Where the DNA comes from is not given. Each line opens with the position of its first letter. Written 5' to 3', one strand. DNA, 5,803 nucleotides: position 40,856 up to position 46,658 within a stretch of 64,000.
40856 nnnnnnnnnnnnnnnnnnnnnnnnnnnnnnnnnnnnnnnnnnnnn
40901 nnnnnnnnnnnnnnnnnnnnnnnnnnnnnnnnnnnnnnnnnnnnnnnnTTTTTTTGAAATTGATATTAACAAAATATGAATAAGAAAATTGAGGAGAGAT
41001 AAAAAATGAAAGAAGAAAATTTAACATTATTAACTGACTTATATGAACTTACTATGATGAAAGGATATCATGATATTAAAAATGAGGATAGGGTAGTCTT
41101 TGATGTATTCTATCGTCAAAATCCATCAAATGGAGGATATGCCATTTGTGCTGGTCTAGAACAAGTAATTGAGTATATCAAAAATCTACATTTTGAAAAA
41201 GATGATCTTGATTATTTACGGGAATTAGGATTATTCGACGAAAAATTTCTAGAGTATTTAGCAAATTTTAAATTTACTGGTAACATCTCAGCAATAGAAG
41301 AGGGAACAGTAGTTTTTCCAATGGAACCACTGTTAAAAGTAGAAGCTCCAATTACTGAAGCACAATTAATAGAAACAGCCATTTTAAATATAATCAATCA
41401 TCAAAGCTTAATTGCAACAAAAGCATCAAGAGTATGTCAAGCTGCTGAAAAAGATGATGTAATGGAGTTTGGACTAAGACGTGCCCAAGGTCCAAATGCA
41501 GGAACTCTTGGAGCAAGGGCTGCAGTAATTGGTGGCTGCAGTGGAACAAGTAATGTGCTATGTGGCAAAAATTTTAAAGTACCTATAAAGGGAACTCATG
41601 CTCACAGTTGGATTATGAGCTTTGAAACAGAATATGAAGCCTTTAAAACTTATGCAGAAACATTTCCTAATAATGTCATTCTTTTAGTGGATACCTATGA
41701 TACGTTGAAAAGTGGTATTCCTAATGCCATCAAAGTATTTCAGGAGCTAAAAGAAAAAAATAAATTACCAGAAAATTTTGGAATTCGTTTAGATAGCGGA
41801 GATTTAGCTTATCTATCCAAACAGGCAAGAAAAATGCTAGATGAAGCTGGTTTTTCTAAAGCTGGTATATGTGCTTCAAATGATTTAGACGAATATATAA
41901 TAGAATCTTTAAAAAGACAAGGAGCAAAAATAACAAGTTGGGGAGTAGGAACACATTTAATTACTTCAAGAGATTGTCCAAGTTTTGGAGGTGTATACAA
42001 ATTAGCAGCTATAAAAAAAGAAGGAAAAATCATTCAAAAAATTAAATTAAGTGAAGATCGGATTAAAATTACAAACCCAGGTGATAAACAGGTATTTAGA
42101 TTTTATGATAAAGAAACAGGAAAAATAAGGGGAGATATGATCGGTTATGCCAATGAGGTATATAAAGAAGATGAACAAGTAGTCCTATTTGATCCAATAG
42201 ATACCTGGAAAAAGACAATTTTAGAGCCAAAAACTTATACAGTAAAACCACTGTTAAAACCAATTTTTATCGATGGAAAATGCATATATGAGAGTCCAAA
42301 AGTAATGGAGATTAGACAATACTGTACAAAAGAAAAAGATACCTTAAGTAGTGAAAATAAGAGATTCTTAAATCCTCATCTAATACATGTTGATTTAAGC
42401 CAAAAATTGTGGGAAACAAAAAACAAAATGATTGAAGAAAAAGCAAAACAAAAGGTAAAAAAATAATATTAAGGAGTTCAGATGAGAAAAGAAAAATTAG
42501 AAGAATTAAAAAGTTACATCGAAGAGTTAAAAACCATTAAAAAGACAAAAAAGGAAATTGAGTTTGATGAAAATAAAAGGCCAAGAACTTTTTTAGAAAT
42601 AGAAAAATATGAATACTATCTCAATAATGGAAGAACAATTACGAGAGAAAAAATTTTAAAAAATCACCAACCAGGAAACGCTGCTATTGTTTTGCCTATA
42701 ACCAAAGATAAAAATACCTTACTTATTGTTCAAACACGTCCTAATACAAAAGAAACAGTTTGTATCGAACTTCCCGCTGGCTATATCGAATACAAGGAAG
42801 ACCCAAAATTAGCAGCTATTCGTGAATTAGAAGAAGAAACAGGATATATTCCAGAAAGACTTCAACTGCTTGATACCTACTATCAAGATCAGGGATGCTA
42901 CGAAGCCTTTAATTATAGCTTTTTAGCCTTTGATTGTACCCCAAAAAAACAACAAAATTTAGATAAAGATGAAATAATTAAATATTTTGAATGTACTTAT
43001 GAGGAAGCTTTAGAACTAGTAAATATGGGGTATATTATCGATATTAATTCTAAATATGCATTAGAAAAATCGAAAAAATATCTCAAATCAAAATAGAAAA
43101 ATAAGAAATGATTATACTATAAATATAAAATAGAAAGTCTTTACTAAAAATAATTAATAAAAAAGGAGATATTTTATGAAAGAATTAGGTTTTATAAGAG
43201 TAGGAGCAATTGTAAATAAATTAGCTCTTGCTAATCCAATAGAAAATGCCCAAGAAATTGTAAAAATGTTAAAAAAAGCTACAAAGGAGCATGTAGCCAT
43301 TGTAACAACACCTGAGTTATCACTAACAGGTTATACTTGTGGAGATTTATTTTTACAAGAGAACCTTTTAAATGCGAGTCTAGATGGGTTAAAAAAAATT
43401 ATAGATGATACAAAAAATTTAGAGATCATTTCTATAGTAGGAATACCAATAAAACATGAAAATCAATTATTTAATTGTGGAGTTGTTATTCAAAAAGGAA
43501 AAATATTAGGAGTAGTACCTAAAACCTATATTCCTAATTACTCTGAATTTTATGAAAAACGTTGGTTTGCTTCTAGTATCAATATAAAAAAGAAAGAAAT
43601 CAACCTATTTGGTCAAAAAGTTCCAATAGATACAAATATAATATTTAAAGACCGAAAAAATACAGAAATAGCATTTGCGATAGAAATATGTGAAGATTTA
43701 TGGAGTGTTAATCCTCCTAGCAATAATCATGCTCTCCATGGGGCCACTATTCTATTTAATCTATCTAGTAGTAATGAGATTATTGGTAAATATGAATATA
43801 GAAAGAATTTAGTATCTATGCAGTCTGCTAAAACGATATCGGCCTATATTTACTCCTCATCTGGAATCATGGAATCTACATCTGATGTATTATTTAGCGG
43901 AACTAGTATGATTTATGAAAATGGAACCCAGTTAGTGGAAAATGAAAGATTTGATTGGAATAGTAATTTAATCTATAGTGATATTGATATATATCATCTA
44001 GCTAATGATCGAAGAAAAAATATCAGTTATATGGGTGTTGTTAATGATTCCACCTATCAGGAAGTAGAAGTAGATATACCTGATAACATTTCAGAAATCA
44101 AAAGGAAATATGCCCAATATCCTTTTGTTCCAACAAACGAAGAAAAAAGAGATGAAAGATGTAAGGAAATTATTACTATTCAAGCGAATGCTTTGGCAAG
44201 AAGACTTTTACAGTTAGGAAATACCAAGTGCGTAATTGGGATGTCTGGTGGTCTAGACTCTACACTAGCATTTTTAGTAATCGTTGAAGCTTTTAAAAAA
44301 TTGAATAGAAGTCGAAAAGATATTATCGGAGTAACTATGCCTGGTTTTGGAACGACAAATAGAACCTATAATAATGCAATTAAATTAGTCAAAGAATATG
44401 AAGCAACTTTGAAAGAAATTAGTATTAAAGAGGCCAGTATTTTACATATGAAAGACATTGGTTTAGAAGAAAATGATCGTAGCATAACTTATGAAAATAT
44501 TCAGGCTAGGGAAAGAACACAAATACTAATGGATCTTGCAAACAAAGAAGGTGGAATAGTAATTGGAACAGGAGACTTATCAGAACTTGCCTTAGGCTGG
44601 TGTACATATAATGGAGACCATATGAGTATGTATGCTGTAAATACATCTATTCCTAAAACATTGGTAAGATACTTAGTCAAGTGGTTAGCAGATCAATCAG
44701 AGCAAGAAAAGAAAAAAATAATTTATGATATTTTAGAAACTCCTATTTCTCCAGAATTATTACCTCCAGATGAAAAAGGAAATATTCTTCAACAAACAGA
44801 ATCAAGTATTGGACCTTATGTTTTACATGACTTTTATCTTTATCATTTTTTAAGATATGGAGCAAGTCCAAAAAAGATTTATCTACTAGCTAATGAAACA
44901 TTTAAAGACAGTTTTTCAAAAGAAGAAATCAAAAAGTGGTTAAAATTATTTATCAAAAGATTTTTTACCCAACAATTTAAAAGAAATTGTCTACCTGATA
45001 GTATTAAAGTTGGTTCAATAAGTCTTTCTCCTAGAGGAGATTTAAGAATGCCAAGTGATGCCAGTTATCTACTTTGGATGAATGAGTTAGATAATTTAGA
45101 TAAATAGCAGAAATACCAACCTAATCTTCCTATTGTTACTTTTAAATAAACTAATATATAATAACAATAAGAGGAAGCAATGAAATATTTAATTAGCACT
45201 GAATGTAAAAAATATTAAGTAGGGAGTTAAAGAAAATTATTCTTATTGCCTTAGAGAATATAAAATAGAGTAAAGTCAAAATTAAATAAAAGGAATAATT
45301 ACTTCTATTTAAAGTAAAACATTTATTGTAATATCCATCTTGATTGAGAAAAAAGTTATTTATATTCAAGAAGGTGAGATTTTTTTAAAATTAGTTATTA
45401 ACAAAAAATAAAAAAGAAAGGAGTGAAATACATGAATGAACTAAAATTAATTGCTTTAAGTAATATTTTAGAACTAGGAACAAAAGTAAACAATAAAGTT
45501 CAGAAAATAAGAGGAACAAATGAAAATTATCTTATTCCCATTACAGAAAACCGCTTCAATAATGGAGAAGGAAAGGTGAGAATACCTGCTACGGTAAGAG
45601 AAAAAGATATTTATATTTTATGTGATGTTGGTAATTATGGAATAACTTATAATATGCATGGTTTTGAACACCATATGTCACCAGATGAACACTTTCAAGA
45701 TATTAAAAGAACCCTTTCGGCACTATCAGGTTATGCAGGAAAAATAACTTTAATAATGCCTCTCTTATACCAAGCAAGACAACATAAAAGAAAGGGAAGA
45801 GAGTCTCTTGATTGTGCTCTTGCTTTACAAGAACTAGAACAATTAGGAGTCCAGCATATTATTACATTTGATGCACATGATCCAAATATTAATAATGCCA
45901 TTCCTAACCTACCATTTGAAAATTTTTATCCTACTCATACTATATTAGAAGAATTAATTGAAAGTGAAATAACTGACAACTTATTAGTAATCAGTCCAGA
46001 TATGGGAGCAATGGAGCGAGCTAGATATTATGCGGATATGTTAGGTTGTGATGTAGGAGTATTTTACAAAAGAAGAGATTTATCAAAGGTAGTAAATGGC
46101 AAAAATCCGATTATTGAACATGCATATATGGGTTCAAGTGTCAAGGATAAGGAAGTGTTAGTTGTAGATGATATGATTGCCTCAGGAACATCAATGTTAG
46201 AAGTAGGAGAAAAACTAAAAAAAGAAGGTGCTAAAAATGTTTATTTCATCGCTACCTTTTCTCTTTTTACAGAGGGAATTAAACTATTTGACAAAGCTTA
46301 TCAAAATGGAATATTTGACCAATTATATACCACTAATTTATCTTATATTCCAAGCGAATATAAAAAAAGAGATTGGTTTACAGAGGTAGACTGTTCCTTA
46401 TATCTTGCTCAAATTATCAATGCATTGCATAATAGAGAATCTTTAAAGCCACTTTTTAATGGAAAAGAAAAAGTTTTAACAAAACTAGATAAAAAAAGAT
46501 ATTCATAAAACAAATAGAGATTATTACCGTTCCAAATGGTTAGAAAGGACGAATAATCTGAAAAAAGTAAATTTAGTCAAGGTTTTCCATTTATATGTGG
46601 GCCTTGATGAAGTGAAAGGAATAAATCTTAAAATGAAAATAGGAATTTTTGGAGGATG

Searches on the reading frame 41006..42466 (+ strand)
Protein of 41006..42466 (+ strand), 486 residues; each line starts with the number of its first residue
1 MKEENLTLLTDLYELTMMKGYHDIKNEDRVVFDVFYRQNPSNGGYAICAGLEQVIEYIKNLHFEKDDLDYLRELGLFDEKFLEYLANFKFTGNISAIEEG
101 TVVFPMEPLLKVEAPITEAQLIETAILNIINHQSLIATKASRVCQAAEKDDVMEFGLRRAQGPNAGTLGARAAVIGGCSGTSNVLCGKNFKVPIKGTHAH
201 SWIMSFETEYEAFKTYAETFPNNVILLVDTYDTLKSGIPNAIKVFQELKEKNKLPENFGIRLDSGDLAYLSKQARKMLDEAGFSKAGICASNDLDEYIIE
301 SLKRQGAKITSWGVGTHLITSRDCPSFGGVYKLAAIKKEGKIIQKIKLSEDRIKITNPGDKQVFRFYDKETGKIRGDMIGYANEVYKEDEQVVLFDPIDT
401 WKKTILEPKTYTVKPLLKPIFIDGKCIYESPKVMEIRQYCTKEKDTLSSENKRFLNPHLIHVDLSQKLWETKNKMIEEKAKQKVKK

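Call 3: search_protein_families(library=pfam, proteins=[window:41006-42466:+])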
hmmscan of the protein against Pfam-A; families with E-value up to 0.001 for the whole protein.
window:41006-42466:+ (486 aa): 4 families
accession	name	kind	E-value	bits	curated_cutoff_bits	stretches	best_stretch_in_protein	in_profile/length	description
PF17767.7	NAPRTase_N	-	3.4e-41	140.9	32.6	1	8-131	1-125/125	Nicotinate phosphoribosyltransferase (NAPRTase) N-terminal domain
PF17956.6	NAPRTase_C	-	4.3e-32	111.3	23.3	1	361-472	2-111/111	Nicotinate phosphoribosyltransferase C-terminal domain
PF04095.22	NAPRTase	-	8.2e-09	36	20.8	1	152-344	3-204/239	Nicotinate phosphoribosyltransferase (NAPRTase) family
PF02749.22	QRPTase_N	-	8e-07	29.6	27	1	93-134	42-82/82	Quinolinate phosphoribosyl transferase, N-terminal domain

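Call 30: search_protein_families(library=ncbifam, proteins=[window:41006-42466:+])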
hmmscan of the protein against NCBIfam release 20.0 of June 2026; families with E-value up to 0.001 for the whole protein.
window:41006-42466:+ (486 aa): 13 families
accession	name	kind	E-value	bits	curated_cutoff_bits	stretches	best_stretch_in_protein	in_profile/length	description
NF006695.0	PRK09243.1-2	equivalog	8e-209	694.2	469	1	3-482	3-478/480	nicotinate phosphoribosyltransferase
NF006694.0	PRK09243.1-1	equivalog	1.1e-183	611.3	663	1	2-483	3-480/485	nicotinate phosphoribosyltransferase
TIGR01513.1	NAPRTase_put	equivalog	3.9e-174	579.8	297.4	1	7-468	1-452/452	nicotinate phosphoribosyltransferase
NF006697.0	PRK09243.1-4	equivalog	2.7e-170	567.1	776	1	2-485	5-482/488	nicotinate phosphoribosyltransferase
NF009131.0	PRK12484.1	equivalog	4.3e-170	566.3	330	1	2-482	2-447/455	nicotinate phosphoribosyltransferase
NF006696.0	PRK09243.1-3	equivalog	1.3e-145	485.6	503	1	3-480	9-448/451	nicotinate phosphoribosyltransferase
NF006698.0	PRK09243.1-5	equivalog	2.9e-94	316.3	531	1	3-452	12-423/440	nicotinate phosphoribosyltransferase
NF006415.0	PRK08662.1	equivalog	7.6e-42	143.4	243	1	9-319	17-292/381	nicotinate phosphoribosyltransferase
NF003704.0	PRK05321.1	subfamily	7.4e-24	84.5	379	1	9-358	15-377/398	nicotinate phosphoribosyltransferase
NF005529.0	PRK07188.1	equivalog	4.4e-21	75.2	378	1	93-321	79-322/358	nicotinate phosphoribosyltransferase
TIGR01514.1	NAPRTase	equivalog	1.5e-18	67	269.55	2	8-135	6-131/399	nicotinate phosphoribosyltransferase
TIGR00078.1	nadC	equivalog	1.1e-06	28.1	198.4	1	91-179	55-142/269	carboxylating nicotinate-nucleotide diphosphorylase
NF006629.0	PRK09198.1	equivalog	8.5e-06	24.7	405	1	3-280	4-314/465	nicotinate phosphoribosyltransferase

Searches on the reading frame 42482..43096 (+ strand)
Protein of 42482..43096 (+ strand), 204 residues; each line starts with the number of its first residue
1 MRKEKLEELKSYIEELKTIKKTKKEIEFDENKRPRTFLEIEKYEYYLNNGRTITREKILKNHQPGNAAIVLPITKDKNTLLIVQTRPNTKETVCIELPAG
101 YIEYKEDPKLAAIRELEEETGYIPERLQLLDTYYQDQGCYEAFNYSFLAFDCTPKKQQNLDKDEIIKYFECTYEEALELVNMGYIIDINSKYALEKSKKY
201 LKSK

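Call 3: search_protein_families(library=pfam, proteins=[window:42482-43096:+])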
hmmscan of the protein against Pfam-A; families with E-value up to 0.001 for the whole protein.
window:42482-43096:+ (204 aa): 1 family
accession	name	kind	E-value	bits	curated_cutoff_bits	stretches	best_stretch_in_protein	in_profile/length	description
PF00293.34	NUDIX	-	1.4e-17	64.4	21.1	1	66-176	4-118/134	NUDIX domain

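Call 30: search_protein_families(library=ncbifam, proteins=[window:42482-43096:+])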
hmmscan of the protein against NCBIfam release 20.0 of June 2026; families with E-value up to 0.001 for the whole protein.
window:42482-43096:+ (204 aa): 13 families
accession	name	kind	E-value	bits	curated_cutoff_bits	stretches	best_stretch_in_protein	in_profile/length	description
NF008736.0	PRK11762.1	equivalog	2.8e-13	49.8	169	1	26-202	10-182/186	ADP compounds hydrolase NudE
NF008044.0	PRK10776.1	equivalog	1.5e-07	31.3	148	1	73-133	11-71/130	8-oxo-dGTP diphosphatase MutT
TIGR02705.1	nudix_YtkD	equivalog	9.7e-07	28.5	154.4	1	64-134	21-86/156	RNA deprotection pyrophosphohydrolase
NF011585.0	PRK15009.1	equivalog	3.8e-06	26.7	234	1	42-190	24-177/191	GDP-mannose pyrophosphatase NudK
NF041652.1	Nud_hyd_Dein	equivalog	6.5e-06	26.5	200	1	73-183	20-134/152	Nudix hydrolase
TIGR00052.1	TIGR00052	subfamily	7e-06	25.7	79.55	1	63-186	42-175/188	nudix-type nucleoside diphosphatase, YffH/AdpP family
NF006530.0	PRK08999.1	equivalog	6.2e-05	22.2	245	1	73-129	13-69/315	Nudix family hydrolase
NF008003.0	PRK10729.1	equivalog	0.00011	21.5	248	1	21-185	11-185/210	ADP-ribose diphosphatase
TIGR00586.1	mutt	equivalog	0.00013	22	97.9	1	73-132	12-71/129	8-oxo-dGTP diphosphatase MutT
NF007980.0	PRK10707.1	equivalog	0.00039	20.1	134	1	60-191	25-157/192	CoA pyrophosphatase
NF001936.0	PRK00714.1-3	equivalog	0.00057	19.8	118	0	60-122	4-64/155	RNA pyrophosphohydrolase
NF001935.0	PRK00714.1-2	equivalog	0.00074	19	259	0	96-131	34-69/183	RNA pyrophosphohydrolase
NF001938.0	PRK00714.1-5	equivalog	0.0008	18.8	116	0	89-122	41-74/172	RNA pyrophosphohydrolase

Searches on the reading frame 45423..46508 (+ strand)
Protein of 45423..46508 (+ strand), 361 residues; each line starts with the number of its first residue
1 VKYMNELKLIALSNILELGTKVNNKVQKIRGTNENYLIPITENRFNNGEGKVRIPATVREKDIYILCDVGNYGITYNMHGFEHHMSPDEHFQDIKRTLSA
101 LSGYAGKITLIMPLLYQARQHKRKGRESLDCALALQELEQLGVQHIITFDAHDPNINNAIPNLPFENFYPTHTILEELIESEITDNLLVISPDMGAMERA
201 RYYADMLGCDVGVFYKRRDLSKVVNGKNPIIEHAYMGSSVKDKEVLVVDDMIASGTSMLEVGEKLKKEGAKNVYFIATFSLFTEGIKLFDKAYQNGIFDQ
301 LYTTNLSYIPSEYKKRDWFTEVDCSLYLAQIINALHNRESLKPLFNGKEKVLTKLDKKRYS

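Call 3: search_protein_families(library=pfam, proteins=[window:45423-46508:+])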
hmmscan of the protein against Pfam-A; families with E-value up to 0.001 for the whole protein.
window:45423-46508:+ (361 aa): 4 families
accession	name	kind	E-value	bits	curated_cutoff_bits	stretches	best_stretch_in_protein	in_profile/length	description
PF13793.12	Pribosyltran_N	-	6.3e-17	62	25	1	8-142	2-117/117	N-terminal domain of ribose phosphate pyrophosphokinase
PF00156.33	Pribosyltran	-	3.9e-15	55.9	26.3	1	177-278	21-123/158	Phosphoribosyl transferase domain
PF14572.12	Pribosyl_synth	-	1.1e-09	38.9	27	1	240-345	81-183/184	Phosphoribosyl synthetase-associated domain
PF14681.12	UPRTase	-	0.00043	20.3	27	1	236-292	114-171/206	Uracil phosphoribosyltransferase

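Call 30: search_protein_families(library=ncbifam, proteins=[window:45423-46508:+])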
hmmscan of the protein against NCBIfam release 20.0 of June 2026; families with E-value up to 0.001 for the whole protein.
window:45423-46508:+ (361 aa): 19 families
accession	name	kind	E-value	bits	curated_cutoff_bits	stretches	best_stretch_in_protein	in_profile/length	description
NF005299.0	PRK06827.1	subfamily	8.3e-143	475.7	327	1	4-358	6-381/383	phosphoribosylpyrophosphate synthetase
TIGR01251.1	ribP_PPkin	subfamily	5.5e-58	196.3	113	1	20-345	7-308/309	ribose-phosphate diphosphokinase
NF002320.0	PRK01259.1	subfamily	9.5e-41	140.2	297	1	3-346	3-315/316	ribose-phosphate diphosphokinase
NF001815.0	PRK00553.1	equivalog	4.2e-33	114.9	484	1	39-345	35-321/332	ribose-phosphate pyrophosphokinase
NF002618.0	PRK02269.1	equivalog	1.4e-30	107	460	1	5-348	4-319/321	ribose-phosphate diphosphokinase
NF002095.0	PRK00934.1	equivalog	2.9e-30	105.4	296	1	28-299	15-260/287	ribose-phosphate diphosphokinase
NF002844.0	PRK03092.1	equivalog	5.9e-29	101.3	438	1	27-348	25-325/326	ribose-phosphate diphosphokinase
NF002758.0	PRK02812.1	equivalog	4.8e-27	95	518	1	37-345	45-329/330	ribose-phosphate pyrophosphokinase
NF002686.0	PRK02458.1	equivalog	2.3e-23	83.2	506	1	6-349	9-320/323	ribose-phosphate diphosphokinase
NF003428.0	PRK04923.1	equivalog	6.2e-17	61.7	536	1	43-340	36-312/319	ribose-phosphate diphosphokinase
NF005537.0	PRK07199.1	subfamily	8e-14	51.4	322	1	37-285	26-254/301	ribose-phosphate diphosphokinase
NF002620.0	PRK02277.1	subfamily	2.1e-08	34.1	115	1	197-275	98-174/201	orotate phosphoribosyltransferase-like protein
NF001097.0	PRK00129.1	equivalog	8.6e-07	28.9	114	1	234-295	116-176/209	uracil phosphoribosyltransferase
TIGR01091.1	upp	equivalog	3.8e-06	26.7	208.35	1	232-295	112-174/207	uracil phosphoribosyltransferase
TIGR01203.1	HGPRTase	equivalog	5.9e-06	26.1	150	1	236-276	79-119/167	hypoxanthine phosphoribosyltransferase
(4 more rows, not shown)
